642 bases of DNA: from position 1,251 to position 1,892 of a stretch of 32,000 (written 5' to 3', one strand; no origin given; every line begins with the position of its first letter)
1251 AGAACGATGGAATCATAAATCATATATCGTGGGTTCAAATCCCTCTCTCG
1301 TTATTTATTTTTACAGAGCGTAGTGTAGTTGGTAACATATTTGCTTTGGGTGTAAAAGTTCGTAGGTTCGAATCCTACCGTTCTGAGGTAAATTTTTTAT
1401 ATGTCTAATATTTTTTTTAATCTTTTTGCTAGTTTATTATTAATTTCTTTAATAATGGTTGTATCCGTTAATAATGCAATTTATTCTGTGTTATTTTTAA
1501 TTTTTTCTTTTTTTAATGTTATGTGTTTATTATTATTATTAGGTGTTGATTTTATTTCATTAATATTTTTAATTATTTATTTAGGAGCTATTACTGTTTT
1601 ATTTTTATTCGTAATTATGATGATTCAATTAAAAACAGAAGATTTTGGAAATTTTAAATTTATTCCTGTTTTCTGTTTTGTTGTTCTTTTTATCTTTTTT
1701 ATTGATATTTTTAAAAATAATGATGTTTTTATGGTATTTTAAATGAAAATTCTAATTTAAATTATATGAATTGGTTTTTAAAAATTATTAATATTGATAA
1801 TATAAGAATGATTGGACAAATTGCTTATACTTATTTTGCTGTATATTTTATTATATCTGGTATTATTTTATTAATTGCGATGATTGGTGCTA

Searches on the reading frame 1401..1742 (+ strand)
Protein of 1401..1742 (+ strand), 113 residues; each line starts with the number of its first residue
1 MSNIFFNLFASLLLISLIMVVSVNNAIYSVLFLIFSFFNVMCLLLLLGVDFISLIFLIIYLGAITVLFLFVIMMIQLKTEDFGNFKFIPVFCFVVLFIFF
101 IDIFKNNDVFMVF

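Call 50: list_cluster_members(proteins=[window:1401-1742:+, window:1766-1999:+, window:209-313:+])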
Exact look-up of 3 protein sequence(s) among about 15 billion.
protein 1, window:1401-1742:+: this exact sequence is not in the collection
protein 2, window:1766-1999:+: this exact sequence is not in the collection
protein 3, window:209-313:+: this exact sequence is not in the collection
